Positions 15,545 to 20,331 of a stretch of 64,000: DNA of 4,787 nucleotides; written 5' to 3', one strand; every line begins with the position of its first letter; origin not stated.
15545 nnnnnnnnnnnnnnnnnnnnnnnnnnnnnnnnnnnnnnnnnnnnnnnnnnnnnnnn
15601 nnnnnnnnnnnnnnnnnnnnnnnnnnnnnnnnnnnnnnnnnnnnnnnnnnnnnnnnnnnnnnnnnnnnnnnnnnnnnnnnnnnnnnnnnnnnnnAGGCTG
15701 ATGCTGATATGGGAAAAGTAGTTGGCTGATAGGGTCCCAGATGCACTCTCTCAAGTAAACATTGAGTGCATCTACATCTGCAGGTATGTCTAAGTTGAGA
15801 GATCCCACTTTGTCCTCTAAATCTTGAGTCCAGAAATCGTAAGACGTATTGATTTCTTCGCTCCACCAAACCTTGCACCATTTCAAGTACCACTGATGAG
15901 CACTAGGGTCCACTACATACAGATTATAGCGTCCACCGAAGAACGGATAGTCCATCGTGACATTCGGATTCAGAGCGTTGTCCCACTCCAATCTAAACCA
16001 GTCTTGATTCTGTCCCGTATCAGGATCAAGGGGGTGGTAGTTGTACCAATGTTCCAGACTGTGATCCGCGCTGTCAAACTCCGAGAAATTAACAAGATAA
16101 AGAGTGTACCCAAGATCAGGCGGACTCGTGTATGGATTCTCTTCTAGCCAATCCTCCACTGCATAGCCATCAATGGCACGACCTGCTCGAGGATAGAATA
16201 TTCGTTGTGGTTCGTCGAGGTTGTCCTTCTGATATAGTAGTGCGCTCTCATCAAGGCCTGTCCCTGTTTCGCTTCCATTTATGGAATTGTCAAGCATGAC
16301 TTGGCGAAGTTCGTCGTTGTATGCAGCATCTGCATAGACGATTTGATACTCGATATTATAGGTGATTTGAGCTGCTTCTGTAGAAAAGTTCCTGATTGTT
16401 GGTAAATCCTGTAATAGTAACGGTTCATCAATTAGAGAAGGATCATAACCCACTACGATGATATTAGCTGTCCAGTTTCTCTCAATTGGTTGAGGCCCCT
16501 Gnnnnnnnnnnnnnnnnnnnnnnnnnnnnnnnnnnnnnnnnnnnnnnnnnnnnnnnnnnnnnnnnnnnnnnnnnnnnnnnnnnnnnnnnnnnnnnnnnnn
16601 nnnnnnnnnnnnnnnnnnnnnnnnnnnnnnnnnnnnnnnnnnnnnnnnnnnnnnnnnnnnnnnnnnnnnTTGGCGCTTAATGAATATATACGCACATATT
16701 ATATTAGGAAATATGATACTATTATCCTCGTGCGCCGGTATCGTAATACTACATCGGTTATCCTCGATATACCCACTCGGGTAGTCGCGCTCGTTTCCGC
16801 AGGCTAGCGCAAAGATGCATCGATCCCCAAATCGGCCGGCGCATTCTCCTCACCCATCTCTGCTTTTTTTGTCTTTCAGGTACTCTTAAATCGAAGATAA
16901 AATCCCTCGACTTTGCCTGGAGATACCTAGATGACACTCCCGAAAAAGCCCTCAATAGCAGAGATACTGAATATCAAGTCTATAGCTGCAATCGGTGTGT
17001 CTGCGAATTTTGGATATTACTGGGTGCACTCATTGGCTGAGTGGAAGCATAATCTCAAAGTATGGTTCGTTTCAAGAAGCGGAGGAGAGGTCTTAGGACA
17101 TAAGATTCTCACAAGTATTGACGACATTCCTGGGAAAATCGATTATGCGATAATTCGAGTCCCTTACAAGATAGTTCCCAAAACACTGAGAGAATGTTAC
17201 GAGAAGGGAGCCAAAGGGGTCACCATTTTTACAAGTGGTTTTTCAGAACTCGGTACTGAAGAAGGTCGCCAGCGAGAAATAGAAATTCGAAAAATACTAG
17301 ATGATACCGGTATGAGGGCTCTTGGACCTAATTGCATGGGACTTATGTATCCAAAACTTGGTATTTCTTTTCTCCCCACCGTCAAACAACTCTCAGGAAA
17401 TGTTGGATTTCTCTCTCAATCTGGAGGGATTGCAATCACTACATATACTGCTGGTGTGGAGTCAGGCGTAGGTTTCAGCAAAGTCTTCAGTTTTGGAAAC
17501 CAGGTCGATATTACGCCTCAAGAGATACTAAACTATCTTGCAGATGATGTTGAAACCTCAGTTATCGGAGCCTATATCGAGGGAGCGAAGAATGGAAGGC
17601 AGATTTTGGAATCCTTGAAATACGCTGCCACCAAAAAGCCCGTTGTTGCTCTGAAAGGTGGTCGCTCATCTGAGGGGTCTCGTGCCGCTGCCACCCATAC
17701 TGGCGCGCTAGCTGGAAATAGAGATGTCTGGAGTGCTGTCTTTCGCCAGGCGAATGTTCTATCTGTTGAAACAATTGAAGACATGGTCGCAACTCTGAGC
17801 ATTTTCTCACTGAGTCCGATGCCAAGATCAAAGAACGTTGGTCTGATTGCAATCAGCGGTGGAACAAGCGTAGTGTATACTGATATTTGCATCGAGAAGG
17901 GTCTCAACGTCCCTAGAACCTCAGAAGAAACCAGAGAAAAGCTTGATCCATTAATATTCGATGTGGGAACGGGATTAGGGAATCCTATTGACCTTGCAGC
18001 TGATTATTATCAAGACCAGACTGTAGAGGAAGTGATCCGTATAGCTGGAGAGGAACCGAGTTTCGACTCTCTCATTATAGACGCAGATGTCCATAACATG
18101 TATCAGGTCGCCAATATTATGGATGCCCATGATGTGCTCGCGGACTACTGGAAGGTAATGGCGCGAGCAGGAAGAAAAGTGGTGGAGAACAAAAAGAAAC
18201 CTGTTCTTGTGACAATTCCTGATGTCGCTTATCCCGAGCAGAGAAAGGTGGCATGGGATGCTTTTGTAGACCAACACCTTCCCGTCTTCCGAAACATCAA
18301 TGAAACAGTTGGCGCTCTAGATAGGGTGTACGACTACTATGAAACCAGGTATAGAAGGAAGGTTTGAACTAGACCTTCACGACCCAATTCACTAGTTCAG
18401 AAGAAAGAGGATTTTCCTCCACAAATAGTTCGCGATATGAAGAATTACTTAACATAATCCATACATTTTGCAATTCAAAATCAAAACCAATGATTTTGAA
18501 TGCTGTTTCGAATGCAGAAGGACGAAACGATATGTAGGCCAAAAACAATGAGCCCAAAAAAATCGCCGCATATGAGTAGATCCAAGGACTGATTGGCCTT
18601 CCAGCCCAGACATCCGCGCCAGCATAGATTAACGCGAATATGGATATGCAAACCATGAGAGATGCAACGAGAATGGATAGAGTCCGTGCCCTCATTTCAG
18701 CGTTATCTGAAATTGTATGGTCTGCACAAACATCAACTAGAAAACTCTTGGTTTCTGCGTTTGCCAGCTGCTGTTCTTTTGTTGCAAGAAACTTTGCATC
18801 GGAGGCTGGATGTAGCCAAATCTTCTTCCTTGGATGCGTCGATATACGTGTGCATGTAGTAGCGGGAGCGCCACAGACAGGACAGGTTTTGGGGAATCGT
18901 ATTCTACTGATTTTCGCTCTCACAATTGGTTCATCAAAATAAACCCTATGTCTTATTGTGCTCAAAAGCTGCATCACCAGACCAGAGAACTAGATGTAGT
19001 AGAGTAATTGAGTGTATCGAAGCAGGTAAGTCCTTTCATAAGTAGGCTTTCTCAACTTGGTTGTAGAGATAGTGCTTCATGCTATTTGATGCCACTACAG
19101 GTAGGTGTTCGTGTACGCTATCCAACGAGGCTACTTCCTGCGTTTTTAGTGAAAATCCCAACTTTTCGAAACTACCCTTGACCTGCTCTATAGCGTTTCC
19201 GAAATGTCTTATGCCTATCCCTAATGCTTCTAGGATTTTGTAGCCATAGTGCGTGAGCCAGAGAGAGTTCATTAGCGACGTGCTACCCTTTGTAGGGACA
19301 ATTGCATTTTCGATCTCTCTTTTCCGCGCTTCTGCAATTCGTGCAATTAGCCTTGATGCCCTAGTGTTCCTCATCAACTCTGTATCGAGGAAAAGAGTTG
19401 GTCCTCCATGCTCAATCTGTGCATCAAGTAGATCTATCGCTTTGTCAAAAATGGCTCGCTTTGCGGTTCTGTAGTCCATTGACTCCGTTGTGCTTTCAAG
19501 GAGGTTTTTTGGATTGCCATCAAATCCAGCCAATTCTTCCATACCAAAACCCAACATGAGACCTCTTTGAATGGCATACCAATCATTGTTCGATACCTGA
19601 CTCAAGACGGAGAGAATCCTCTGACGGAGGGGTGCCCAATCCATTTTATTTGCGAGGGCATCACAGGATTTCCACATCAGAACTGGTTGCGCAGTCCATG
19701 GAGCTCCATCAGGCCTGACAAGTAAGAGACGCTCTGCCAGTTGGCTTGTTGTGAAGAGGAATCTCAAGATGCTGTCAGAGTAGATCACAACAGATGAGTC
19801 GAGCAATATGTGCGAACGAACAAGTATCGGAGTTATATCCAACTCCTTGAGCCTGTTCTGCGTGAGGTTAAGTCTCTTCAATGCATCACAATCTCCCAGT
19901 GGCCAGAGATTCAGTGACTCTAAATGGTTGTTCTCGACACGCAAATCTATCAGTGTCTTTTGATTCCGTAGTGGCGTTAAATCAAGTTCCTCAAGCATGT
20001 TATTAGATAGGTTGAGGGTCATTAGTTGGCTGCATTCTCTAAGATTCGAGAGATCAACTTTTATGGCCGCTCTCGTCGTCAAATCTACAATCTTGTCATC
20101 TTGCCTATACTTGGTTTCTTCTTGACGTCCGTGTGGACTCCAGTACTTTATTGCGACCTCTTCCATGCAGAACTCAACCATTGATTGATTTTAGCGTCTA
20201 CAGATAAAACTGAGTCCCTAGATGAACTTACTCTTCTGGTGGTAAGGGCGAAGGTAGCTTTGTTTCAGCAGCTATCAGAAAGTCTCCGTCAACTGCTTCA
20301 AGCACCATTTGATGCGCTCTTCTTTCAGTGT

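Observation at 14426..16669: Secreted, membrane-tethered metzincin immediately downstream of the giant-protein pair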

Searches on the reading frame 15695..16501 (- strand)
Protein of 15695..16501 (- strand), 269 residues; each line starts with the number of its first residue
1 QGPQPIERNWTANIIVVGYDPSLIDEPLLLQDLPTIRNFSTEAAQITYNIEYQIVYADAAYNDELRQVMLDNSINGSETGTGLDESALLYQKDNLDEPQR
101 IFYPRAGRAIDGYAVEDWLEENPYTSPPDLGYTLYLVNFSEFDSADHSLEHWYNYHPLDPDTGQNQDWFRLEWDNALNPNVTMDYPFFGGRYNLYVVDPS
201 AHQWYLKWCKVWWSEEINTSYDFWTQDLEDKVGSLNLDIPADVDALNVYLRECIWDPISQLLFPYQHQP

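Call 52: predict_structure(alignment_id=A4)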
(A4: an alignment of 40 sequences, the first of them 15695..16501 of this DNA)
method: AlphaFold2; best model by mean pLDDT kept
length: 269 residues; sequences in the alignment: 40
mean_pLDDT: 83.3   pTM: 0.83
mean pLDDT of the five models: 83.3, 81.5, 80.5, 79.2, 78.0
residues with pLDDT >= 90: 126; 70-90: 102; 50-70: 21; < 50: 20
segments of 3 or more residues with pLDDT < 50: 168-183, 266-269
pLDDT, mean of each block of 10 residues (from residue 1): 87 96 96 90 89 97 98 86 86 86 84 94 94 94 87 76 56 38 55 87 80 79 84 94 96 84 55
secondary structure, 60 per line:
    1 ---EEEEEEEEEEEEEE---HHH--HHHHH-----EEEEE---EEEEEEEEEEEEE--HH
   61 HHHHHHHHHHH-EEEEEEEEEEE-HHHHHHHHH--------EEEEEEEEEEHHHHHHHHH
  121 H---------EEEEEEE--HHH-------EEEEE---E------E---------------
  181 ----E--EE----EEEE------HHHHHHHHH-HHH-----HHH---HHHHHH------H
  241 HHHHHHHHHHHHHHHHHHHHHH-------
elements in order: E4-17 H26-30 E36-40 E44-56 H59-71 E73-83 H85-93 E102-111 H112-121 E131-137 E150-154 E194-197 H204-212 H228-233 H240-262

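Call 55: fold_search(model_id=the predicted structure, library=pdb)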
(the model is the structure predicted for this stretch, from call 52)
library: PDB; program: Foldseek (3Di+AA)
matches with E <= 10: 1154; with E <= 0.001: 0
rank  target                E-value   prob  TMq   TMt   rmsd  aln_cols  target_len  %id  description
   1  2efd_B                2.2e-03  0.18  0.14  0.18  16.9       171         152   12  Ara7/AtVps9a (released 2008-02-26)
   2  5cyo_B                2.3e-03  0.25  0.12  0.13  16.4       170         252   11  High resolution Septin 9 GTPase domain in complex with GDP (released 2016-08-03)
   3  5ar1                  5.8e-03  0.38  0.16  0.19  16.1       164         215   11  Crystal structure of Cdc11 from Saccharomyces cerevisiae (released 2016-01-27)
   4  6fae_B                6.2e-03  0.18  0.12  0.18  15.7       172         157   10  The Sec7 domain of IQSEC2 (Brag1) in complex with the small GTPase Arf1 (released 2018-01-17)
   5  9bht_C                6.6e-03  0.16  0.14  0.14  18.4       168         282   10  Septin Hexameric Complex SEPT2/SEPT6/SEPT7 of Ciona intestinalis by Cryo-EM (released 2024-07-10)
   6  1z0a_C                7.9e-03  0.15  0.14  0.18  16.3       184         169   13  GDP-Bound Rab2A GTPase (released 2005-07-26)
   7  1z0a_A                9.6e-03  0.20  0.14  0.18  16.6       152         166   16  GDP-Bound Rab2A GTPase (released 2005-07-26)
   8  2efc_B                1.0e-02  0.14  0.14  0.18  17.3       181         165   10  Ara7-GDP/AtVps9a (released 2008-02-26)
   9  2ot3_B                1.1e-02  0.25  0.17  0.24  15.2       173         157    8  Crystal structure of rabex-5 VPS9 domain in complex with nucleotide free RAB21 (released 2007-04-24)
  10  5cyo_A                1.2e-02  0.23  0.15  0.15  15.5       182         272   10  High resolution Septin 9 GTPase domain in complex with GDP (released 2016-08-03)
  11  4kva_B                1.3e-02  0.28  0.15  0.16  16.1       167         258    8  GTPase domain of Septin 10 from Schistosoma mansoni in complex with GTP (released 2014-02-05)
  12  4lhv_B                1.3e-02  0.16  0.14  0.19   9.6       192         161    8  Crystal structure of Rab8 in its inactive GDP-bound form (released 2013-10-09)
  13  8alk_B                1.6e-02  0.16  0.13  0.18  19.9       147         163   15  Structure of the Legionella phosphocholine hydrolase Lem3 in complex with its substrate Rab1 (released 2023-04-12)
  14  1z0i                  1.6e-02  0.12  0.13  0.18  17.7       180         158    9  GDP-Bound Rab21 GTPase (released 2005-07-26)
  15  5o74_F                1.8e-02  0.20  0.13  0.18  15.3       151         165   14  Crystal structure of human Rab1b covalently bound to the GEF domain of DrrA/SidM from Legionella pneumophila in the pr (released 2017-10-11)
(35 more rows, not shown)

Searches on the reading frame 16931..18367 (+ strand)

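Call 3: search_protein_families(library=pfam, proteins=[window:16931-18367:+], max_evalue=1)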
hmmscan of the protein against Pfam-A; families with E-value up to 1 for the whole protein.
window:16931-18367:+ (478 aa): 5 families
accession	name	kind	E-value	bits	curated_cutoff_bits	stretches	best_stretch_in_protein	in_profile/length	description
PF13607.11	Succ_CoA_lig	-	1.2e-45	155.1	27.4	1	156-291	2-137/138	Succinyl-CoA ligase like flavodoxin domain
PF13380.12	CoA_binding_2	-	9.3e-16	58.8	22.8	1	16-140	1-115/116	CoA binding domain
PF02629.25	CoA_binding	-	1.3e-07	32.7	22.3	1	17-103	5-97/97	CoA binding domain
PF19045.5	Ligase_CoA_2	-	0.00076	20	23.7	1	305-384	3-80/162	Ligase-CoA domain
PF20370.3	DUF6665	-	0.031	15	27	0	400-461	24-86/106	Family of unknown function (DUF6665)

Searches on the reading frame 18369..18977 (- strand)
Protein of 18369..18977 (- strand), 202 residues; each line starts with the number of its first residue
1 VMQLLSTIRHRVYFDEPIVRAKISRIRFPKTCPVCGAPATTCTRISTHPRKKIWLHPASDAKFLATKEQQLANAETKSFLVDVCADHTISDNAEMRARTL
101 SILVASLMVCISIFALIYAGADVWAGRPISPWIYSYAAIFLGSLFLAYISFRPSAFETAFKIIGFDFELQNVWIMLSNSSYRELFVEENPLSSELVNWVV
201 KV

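Call 3: search_protein_families(library=pfam, proteins=[window:18369-18977:-], max_evalue=1)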
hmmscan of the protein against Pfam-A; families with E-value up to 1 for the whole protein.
window:18369-18977:- (202 aa): 4 families
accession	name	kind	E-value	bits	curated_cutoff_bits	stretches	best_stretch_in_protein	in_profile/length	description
PF21349.2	RUBY_RBDX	-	0.011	15.6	26.5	1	29-39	16-26/30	Rubrerythrin, rubredoxin-like domain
PF03802.19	CitX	-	0.036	14.2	25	1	22-53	120-154/165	Apo-citrate lyase phosphoribosyl-dephospho-CoA transferase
PF22795.1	DUF4796_N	-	0.046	14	27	1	26-37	16-27/29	DUF4796 N-terminal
PF12861.13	zf-ANAPC11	-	0.13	12.7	25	1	23-49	6-32/65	Anaphase-promoting complex subunit 11 RING-H2 finger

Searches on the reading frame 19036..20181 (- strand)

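Call 3: search_protein_families(library=pfam, proteins=[window:19036-20181:-], max_evalue=1)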
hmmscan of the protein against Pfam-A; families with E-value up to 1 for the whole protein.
window:19036-20181:- (381 aa): 4 families
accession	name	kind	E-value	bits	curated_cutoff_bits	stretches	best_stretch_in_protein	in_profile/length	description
PF13855.12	LRR_8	-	0.00022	21.4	27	1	52-111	2-61/61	Leucine rich repeat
PF12799.13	LRR_4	-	0.00031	21.3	27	1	76-115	2-40/44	Leucine Rich repeats (2 copies)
PF23952.1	LRR_EndoS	-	0.019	15.6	27.9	1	41-109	49-116/116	Endo-beta-N-acetylglucosaminidase EndoS LRR domain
PF00560.39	LRR_1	-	0.073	13.7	20.6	0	53-72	2-21/23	Leucine Rich Repeat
